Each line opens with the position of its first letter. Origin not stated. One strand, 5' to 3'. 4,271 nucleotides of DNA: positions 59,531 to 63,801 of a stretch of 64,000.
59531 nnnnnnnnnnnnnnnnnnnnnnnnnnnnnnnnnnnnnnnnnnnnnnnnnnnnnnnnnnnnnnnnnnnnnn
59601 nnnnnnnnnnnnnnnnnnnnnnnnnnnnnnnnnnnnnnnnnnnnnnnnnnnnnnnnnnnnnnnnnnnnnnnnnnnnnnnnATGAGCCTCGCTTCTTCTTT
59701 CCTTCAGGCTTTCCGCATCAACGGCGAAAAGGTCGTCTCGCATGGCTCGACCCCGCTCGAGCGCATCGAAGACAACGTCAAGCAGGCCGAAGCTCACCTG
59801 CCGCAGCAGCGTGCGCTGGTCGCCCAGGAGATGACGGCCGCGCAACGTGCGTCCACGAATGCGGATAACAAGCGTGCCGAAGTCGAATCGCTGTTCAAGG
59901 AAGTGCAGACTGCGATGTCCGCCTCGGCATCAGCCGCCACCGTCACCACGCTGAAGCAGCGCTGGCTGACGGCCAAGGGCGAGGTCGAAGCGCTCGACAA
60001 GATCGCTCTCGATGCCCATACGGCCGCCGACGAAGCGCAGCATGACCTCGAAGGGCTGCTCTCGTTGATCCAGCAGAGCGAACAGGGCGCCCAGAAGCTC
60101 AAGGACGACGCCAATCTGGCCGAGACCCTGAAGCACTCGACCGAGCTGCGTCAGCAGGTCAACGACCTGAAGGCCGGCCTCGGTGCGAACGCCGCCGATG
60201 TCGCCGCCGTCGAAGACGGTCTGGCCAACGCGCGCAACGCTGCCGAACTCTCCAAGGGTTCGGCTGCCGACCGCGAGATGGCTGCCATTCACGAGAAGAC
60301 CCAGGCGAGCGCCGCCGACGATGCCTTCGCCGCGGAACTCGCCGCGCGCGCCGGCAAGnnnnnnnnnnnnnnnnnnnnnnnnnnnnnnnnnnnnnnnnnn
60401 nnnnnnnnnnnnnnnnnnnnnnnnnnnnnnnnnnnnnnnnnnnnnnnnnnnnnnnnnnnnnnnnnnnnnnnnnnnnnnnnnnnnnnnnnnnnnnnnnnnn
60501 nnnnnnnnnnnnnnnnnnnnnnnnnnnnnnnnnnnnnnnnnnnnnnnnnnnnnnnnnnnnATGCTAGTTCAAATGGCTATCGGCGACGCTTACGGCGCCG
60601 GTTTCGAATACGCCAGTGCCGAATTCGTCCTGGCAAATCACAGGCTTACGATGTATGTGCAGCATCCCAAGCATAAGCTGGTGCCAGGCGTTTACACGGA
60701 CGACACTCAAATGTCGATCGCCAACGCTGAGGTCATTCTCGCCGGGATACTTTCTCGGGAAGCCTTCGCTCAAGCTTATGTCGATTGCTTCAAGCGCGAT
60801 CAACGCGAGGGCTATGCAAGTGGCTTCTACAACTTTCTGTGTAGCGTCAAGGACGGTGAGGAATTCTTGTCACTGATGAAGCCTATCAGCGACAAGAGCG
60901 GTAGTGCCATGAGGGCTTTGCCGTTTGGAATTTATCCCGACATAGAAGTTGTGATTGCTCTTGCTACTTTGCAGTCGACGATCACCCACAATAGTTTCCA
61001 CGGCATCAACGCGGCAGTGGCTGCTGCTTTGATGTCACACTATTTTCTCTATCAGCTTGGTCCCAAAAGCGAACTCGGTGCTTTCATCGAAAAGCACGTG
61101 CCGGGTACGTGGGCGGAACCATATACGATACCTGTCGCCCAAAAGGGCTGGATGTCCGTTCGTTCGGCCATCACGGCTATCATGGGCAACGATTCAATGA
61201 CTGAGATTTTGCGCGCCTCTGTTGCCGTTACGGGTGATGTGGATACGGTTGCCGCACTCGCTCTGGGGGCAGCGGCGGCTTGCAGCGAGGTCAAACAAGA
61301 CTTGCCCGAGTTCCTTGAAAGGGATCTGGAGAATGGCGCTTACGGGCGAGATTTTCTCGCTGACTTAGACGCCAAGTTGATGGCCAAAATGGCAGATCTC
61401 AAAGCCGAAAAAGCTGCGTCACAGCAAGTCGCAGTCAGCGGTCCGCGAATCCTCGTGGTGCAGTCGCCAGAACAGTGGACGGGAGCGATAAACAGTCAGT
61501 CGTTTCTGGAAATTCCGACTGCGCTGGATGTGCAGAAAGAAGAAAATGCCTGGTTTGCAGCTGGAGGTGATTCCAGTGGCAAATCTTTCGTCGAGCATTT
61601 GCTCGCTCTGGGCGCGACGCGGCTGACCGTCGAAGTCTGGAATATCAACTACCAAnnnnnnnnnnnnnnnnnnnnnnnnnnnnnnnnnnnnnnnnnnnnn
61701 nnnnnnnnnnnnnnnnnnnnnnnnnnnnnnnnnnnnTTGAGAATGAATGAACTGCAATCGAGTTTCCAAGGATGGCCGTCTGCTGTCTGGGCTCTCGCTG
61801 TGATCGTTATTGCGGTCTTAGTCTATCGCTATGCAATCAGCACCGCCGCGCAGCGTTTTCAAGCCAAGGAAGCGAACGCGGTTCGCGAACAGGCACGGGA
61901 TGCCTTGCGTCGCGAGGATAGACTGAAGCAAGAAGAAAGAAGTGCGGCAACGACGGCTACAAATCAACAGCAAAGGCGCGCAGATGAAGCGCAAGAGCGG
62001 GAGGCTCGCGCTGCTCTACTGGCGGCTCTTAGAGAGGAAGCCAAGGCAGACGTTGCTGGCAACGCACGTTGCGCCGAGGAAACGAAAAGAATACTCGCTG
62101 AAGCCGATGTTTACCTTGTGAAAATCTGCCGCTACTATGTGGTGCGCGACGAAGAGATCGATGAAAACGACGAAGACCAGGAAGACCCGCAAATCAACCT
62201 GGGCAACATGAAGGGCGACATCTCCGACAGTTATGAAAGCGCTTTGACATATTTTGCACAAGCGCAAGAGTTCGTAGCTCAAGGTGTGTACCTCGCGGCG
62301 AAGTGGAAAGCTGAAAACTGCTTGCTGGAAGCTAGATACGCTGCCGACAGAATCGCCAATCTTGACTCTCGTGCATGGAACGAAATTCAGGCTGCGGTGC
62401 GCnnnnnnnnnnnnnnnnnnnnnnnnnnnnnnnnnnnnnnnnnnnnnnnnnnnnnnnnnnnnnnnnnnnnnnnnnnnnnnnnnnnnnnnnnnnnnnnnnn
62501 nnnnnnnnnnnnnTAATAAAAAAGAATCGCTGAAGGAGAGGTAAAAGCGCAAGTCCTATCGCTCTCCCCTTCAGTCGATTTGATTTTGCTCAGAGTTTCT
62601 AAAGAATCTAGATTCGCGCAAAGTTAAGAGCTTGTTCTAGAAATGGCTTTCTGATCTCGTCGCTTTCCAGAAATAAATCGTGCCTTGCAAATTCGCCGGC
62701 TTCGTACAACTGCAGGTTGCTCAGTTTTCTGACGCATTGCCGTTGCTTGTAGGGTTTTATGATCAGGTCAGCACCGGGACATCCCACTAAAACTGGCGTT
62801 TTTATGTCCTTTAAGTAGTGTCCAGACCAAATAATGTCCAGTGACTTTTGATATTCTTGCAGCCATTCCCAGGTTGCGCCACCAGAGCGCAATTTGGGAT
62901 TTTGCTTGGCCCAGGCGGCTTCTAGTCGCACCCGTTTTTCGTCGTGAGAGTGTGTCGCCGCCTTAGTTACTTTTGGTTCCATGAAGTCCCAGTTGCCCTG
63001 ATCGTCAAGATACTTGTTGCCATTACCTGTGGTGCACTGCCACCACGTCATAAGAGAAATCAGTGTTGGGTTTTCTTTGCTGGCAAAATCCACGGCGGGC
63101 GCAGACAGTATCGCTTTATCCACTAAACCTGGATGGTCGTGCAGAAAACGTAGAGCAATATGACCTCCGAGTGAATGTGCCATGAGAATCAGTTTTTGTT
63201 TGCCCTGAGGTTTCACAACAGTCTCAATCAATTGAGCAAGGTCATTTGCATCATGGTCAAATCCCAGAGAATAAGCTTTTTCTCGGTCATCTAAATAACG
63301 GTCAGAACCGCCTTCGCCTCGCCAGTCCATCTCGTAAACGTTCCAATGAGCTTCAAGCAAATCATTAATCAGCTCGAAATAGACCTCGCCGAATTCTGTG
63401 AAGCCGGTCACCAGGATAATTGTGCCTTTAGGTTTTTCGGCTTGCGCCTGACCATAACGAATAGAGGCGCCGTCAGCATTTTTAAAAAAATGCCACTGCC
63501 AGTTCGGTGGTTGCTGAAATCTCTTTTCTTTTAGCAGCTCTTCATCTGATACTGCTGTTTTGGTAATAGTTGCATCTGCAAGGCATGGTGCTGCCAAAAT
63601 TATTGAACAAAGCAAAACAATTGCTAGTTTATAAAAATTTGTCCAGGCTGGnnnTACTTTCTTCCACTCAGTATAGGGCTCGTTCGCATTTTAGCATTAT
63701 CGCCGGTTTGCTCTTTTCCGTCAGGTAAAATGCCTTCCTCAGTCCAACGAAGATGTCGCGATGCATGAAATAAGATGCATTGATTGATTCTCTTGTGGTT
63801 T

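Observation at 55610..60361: TPM-domain membrane protein with giant helical insert, followed by two tandem PspA/IM30 paralogs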

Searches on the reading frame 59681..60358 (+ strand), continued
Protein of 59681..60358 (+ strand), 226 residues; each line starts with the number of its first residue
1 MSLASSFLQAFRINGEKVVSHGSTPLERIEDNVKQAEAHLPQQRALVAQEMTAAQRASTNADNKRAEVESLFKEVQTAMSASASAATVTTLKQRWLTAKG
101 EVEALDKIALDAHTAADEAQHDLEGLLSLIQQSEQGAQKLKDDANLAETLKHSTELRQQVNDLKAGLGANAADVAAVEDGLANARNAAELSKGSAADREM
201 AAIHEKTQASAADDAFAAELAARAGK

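Call 103: find_encoding_contigs(protein=P0097, flank=10000, max_places=2)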
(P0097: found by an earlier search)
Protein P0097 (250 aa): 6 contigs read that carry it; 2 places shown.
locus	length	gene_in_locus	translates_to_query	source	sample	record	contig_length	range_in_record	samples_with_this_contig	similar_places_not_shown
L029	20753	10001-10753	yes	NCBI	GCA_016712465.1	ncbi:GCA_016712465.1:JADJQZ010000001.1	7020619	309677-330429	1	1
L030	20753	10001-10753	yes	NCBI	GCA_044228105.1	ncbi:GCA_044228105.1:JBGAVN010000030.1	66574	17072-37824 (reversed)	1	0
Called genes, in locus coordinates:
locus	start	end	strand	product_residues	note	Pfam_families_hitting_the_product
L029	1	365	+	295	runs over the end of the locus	PF04187:Cofac_haem_bdg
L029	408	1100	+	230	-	-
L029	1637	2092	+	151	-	PF05099:TerB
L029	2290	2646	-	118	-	PF02371:Transposase_20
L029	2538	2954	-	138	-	-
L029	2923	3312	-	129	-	PF01548:DEDD_Tnp_IS110 (weak)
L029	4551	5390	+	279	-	PF03741:TerC, PF04332:DUF475 (faint)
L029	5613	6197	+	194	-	PF02342:TerD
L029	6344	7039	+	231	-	-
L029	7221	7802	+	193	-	PF02342:TerD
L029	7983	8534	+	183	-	PF02342:TerD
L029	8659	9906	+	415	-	-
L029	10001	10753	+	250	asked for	-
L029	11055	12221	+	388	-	PF15609:PRTase_2, PF12500:TRSP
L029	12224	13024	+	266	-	-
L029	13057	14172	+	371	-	PF11202:StiP, PF15608:PELOTA_1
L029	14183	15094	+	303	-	PF15617:C-C_Bond_Lyase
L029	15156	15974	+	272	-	-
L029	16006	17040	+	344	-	PF15632:ATPgrasp_Ter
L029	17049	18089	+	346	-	PF02655:ATP-grasp_3 (faint), PF15632:ATPgrasp_Ter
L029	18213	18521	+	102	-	-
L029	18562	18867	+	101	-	-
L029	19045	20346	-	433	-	-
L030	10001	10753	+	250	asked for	-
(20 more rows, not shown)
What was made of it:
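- Closest known: Ter. Same: One Obscuribacter subfamily of the small protein is embedded in such a cluster (call 103).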

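Call 105: search_protein_families(library=pfam, proteins=[L029:8659-9903:+, L029:10001-10750:+, L029:6344-7036:+, L029:12224-13021:+, L029:408-1097:+], max_evalue=1)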
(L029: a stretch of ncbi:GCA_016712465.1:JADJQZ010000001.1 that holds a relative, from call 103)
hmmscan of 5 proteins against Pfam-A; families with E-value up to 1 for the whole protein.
L029:8659-9903:+ (415 aa): 1 family
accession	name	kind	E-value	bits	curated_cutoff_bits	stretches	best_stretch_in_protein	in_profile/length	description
PF02505.19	MCR_D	-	0.15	12.3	25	1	353-406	34-87/142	Methyl-coenzyme M reductase operon protein D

L029:10001-10750:+ (250 aa): 2 families
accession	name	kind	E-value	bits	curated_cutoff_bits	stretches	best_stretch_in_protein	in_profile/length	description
PF07219.19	HemY_N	-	0.0066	17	31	1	2-83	12-91/107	HemY protein N-terminus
PF17667.7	Pkinase_fungal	-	0.72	9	24.1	1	46-181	180-303/387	Fungal protein kinase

L029:6344-7036:+ (231 aa): 3 families
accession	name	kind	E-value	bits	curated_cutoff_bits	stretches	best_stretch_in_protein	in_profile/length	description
PF13519.12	VWA_2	-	0.00026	22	27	1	19-140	5-107/107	von Willebrand factor type A domain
PF00092.34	VWA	-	0.06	14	23.8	1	17-154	4-128/174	von Willebrand factor type A domain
PF05762.20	VWA_CoxE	-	0.22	11.4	26.4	0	5-27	48-71/222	VWA domain containing CoxE-like protein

L029:12224-13021:+ (266 aa): 3 families
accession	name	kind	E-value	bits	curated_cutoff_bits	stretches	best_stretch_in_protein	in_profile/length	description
PF08282.18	Hydrolase_3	-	0.00087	19.5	20.9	1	62-251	24-224/255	haloacid dehalogenase-like hydrolase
PF23270.1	HAD_RAM2_N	-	0.048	13.7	27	1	230-260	183-213/220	Glycerol-3-phosphate acyltransferase RAM2-like, HAD-like domain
PF05116.19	S6PP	-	0.11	12.6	20.3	0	202-246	153-197/247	Sucrose-6F-phosphate phosphohydrolase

L029:408-1097:+ (230 aa): 1 family
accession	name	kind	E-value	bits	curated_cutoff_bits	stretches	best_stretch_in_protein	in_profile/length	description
PF00857.26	Isochorismatase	-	0.0045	17.5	27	1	56-186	3-152/175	Isochorismatase domain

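Call 114: search_protein_families(library=pfam, proteins=[P0073, P0030, P0052, P0061, P0037, P0022, P0027], max_evalue=0.01)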
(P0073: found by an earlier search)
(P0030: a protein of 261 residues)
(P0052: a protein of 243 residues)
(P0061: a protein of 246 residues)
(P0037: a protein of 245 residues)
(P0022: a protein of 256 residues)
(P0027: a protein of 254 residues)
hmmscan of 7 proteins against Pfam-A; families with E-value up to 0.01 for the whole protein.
P0073 (252 aa): 8 families
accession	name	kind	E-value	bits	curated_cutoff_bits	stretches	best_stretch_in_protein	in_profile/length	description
PF06160.17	EzrA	-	2.4e-06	26.6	39.6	1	69-203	343-478/557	Septation ring formation regulator, EzrA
PF24627.1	PUMA_CC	-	8.3e-05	23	30.1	1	99-159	10-70/74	PUMA coiled-coil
PF00261.25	Tropomyosin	-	0.00039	20.4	38.6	1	77-209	38-144/242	Tropomyosin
PF19443.4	DAHL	-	0.00056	20.1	38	1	72-196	38-160/221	DAHL domain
PF01519.22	DUF16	-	0.0016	19.3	40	0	91-153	26-90/104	Protein of unknown function DUF16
PF06009.19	Laminin_II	-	0.0024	18.4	33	0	63-150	10-97/138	Laminin Domain II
PF25610.1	HR1_TOCA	-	0.0029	18.3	27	0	59-139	11-88/90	TOCA family HR1 domain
PF07303.18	Occludin_ELL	-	0.0064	17.7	31.2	0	49-125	22-94/101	Occludin homology domain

P0030 (261 aa): 1 family
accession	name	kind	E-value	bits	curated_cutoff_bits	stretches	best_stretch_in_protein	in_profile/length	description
PF10805.13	DUF2730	-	0.0086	16.6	24.9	1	135-189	37-91/102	Protein of unknown function (DUF2730)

P0052 (243 aa): 0 families

P0061 (246 aa): 0 families

P0037 (245 aa): 0 families

P0022 (256 aa): 0 families

P0027 (254 aa): 0 families
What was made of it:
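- On EzrA (PF06160): The proteins are ~245 aa. The hit is to internal profile positions 343-478, at 26.6 bits against a 39.6 cut-off (call 114).
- The EzrA match is to internal profile positions 343-478 of 557, not colinear, at 26.6 bits against a 39.6 cut-off (call 114).
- Tried and rejected: Rejected: EzrA membership (call 114).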

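Call 121: search_protein_families(library=ncbifam, proteins=[L025:7496-8638:+, L027:7427-8599:+, L029:8659-9903:+, L003:11000-11548:+, L003:5215-5874:-, L025:4472-5122:-], max_evalue=0.1)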
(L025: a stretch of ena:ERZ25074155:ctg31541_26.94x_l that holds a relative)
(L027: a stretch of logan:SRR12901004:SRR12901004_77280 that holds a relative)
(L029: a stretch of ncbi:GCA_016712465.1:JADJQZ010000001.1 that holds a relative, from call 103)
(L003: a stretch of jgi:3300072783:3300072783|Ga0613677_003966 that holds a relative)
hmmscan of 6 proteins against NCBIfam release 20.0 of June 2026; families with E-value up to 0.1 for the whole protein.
L025:7496-8638:+ (381 aa): 1 family
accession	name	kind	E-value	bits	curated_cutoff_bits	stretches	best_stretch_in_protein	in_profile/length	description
TIGR02451.1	anti_sig_ChrR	subfamily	0.032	14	124.5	0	296-349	6-59/216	ChrR family anti-sigma-E factor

L027:7427-8599:+ (391 aa): 1 family
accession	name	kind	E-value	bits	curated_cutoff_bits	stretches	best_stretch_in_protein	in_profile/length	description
TIGR02168.1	SMC_prok_B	equivalog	0.0002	19.2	567.35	1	141-374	270-508/1181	chromosome segregation protein SMC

L029:8659-9903:+ (415 aa): 0 families

L003:11000-11548:+ (183 aa): 0 families

L003:5215-5874:- (219 aa): 3 families
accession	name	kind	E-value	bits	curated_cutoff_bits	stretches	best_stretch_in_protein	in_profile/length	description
NF002074.0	PRK00913.1-4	equivalog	0.0041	16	415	1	54-155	28-125/496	leucyl aminopeptidase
NF002076.0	PRK00913.2-3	equivalog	0.064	12.3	491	1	54-150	28-121/494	leucyl aminopeptidase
NF002083.0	PRK00913.3-5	equivalog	0.085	11.8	468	1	70-145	40-109/492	leucyl aminopeptidase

L025:4472-5122:- (216 aa): 7 families
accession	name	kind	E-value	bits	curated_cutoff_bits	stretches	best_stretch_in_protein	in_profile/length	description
NF002076.0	PRK00913.2-3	equivalog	1.6e-06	27.5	491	1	28-121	19-113/494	leucyl aminopeptidase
NF002074.0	PRK00913.1-4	equivalog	1.4e-05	24.2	415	1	24-123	15-114/496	leucyl aminopeptidase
NF002083.0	PRK00913.3-5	equivalog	1.5e-05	24.2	468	1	49-122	34-107/492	leucyl aminopeptidase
NF002078.0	PRK00913.2-5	equivalog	0.00037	19.2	622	1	47-121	37-110/500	leucyl aminopeptidase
NF002073.0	PRK00913.1-2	equivalog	0.00059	18.8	432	1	34-112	33-113/505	leucyl aminopeptidase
NF002075.0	PRK00913.2-2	equivalog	0.0039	16.1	468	1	25-122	21-118/502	leucyl aminopeptidase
NF002077.0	PRK00913.2-4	equivalog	0.015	14.3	471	1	27-108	20-101/501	leucyl aminopeptidase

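Call 123: search_solved_structures(query=A10, max_evalue=1, show_alignments=1)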
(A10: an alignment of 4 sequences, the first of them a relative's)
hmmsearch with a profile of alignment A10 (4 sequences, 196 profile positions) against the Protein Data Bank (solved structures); distinct sequences matched with E-value up to 1: 7.
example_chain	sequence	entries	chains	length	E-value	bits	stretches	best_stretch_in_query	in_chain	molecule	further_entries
8pz0_A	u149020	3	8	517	8.8e-05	25.4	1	19-100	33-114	Probable cytosol aminopeptidase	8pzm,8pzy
6ome_A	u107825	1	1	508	0.00029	23.8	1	56-118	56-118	Probable cytosol aminopeptidase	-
3h8e_A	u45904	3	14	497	0.00032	23.6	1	23-102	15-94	Cytosol aminopeptidase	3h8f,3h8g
3jru_B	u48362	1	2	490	0.0012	21.7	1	23-96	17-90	Probable cytosol aminopeptidase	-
1gyt_A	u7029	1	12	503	0.093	15.6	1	43-107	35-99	CYTOSOL AMINOPEPTIDASE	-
7y1s_A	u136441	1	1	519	0.36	13.6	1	31-176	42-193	leucyl aminopeptidase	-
6wvv_A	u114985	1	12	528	0.37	13.6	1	31-118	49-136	M17 leucyl aminopeptidase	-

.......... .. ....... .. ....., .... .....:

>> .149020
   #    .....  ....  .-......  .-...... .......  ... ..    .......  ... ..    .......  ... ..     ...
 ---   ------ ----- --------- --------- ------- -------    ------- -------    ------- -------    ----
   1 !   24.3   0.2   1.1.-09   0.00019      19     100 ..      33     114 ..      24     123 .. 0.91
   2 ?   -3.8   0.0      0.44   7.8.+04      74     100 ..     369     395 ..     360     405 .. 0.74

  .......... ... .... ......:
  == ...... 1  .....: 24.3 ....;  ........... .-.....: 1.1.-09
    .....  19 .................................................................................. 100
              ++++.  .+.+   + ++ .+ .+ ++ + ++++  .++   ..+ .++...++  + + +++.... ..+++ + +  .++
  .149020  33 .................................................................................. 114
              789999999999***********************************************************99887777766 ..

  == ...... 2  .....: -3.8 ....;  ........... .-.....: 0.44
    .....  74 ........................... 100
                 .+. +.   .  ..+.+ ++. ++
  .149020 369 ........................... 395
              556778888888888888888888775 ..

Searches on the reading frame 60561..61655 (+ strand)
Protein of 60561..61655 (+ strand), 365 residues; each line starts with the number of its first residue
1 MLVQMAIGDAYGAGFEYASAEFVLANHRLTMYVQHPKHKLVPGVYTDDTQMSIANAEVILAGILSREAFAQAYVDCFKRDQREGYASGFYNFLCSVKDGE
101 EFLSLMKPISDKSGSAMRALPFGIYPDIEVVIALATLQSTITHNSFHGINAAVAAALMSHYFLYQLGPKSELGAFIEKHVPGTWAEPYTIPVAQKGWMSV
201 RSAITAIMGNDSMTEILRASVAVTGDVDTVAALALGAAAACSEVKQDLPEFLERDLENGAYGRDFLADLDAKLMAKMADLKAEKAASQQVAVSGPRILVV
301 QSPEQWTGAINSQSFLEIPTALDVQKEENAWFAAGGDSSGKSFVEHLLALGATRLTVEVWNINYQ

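Call 3: search_protein_families(library=pfam, proteins=[window:60561-61655:+], max_evalue=0.1)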
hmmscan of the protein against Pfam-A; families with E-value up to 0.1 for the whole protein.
window:60561-61655:+ (365 aa): 1 family
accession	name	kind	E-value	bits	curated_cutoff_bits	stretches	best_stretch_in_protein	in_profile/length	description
PF03747.19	ADP_ribosyl_GH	-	1.2e-27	97.8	26.2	1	5-241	6-278/287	ADP-ribosylglycohydrolase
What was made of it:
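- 60561..61658 (+): ADP-ribosylglycohydrolase gene; lineage-specific neighbour, possibly accessory. Pfam PF03747 E 1.2e-27 (call 3).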

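Call 4: search_protein_families(library=ncbifam, proteins=[window:60561-61655:+], max_evalue=0.1)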
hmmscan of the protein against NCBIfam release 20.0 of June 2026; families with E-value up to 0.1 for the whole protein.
window:60561-61655:+ (365 aa): 2 families
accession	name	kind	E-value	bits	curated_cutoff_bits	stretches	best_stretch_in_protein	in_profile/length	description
TIGR02662.1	dinitro_DRAG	equivalog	1e-09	38.1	337.05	1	4-250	11-261/287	ADP-ribosyl-[dinitrogen reductase] hydrolase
NF041672.1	ADPriboarghdlase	equivalog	7.6e-06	24.9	490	1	2-163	74-241/361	ADP-ribosylarginine hydrolase Tri1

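Call 6: search_protein_families(library=padloc, proteins=[window:60561-61655:+], max_evalue=0.1)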
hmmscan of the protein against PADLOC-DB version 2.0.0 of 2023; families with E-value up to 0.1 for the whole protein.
window:60561-61655:+ (365 aa): 0 families

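Call 7: search_protein_families(library=phrogs, proteins=[window:60561-61655:+], max_evalue=0.1)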
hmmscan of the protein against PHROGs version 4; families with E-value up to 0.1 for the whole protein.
window:60561-61655:+ (365 aa): 3 families
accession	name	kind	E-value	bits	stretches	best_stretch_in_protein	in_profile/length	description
phrog_6572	-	other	1.6e-17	64.7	1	5-291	15-322/325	ADP-ribosylglycohydrolase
phrog_22100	-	unknown function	5.7e-08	33.5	1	2-157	7-162/306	-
phrog_25135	-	unknown function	0.015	16.4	1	272-292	15-36/57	-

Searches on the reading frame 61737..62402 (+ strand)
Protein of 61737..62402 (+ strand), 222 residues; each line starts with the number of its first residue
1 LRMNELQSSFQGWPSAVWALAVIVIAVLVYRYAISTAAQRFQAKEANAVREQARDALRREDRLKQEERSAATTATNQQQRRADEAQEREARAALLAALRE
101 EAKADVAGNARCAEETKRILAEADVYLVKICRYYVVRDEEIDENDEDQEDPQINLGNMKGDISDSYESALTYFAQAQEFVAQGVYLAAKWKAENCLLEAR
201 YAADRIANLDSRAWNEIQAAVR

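Call 3: search_protein_families(library=pfam, proteins=[window:61737-62402:+], max_evalue=0.1)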
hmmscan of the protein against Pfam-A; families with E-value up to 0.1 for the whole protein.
window:61737-62402:+ (222 aa): 1 family
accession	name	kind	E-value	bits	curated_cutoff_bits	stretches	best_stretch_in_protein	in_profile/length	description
PF24871.1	Piezo_TM1-24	-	0.039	12.8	28.8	1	11-107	278-372/682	Piezo TM1-24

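Call 4: search_protein_families(library=ncbifam, proteins=[window:61737-62402:+], max_evalue=0.1)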
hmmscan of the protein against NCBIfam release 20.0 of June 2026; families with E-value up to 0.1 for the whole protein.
window:61737-62402:+ (222 aa): 6 families
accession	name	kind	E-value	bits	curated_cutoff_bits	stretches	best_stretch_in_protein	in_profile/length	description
TIGR02794.1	tolA_full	equivalog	0.00027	20.3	59.45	1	22-123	35-139/362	cell envelope integrity protein TolA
TIGR03489.1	cas_csp1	equivalog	0.001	18.6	340.65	1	79-176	173-274/292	type I-PGING CRISPR-associated protein Cas7/Csp1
NF047418.1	teichoic_AuxB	equivalog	0.029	13.4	300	1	22-150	132-258/345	lipoteichoic acid stability factor AuxB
NF033885.1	conj_TraP_IncI1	equivalog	0.032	14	135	1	9-101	7-101/217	conjugal transfer protein TraP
NF047771.1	LIC_11490_fam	equivalog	0.064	13.3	100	1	19-121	5-99/235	LIC_11490 family protein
NF047763.1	LIC_10572_fam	equivalog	0.078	12.9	200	0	65-138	35-108/205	LIC_10572 family protein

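Call 6: search_protein_families(library=padloc, proteins=[window:61737-62402:+], max_evalue=0.1)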
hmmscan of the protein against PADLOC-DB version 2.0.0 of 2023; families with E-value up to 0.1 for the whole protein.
window:61737-62402:+ (222 aa): 2 families
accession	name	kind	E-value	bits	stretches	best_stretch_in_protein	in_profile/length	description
PDLC01330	Cas7b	-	0.00016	19.3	1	79-176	173-274/292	CAS-I-B; effector_G7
PDLC00962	Cas7c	-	0.00027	18.6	1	79-176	173-274/292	"CRISPR-associated protein Cas7/Csp1, subtype PGING"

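Call 7: search_protein_families(library=phrogs, proteins=[window:61737-62402:+], max_evalue=0.1)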
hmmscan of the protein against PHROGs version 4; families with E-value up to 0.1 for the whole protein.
window:61737-62402:+ (222 aa): 1 family
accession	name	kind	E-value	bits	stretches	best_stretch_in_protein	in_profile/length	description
phrog_214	-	lysis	0.041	14.7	1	14-101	8-96/176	Rz-like spanin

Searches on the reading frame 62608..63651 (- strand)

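Call 110: search_protein_families(library=pfam, proteins=[window:62608-63651:-], max_evalue=0.001)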
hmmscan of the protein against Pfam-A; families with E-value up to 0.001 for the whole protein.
window:62608-63651:- (347 aa): 7 families
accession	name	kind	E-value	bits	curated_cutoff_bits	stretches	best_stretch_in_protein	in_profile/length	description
PF12146.15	Hydrolase_4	-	3.5e-35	121.9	27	1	73-331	2-239/239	Serine aminopeptidase, S33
PF00561.26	Abhydrolase_1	-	5.6e-21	75.8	25.8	1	77-329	2-243/245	alpha/beta hydrolase fold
PF12697.13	Abhydrolase_6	-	2.6e-12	48.3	26.3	1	78-328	1-208/217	Alpha/beta hydrolase family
PF10230.15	LIDHydrolase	-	4.5e-08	33.6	27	1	83-188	13-121/262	Lipid-droplet associated hydrolase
PF00756.26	Esterase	-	0.0001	22.6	22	1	135-244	99-189/251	Putative esterase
PF02450.21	LCAT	-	0.00041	20.1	21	1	136-172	106-141/392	Lecithin:cholesterol acyltransferase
PF05990.18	DUF900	-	0.00065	19.7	20.5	0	132-188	74-138/232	Alpha/beta hydrolase of unknown function (DUF900)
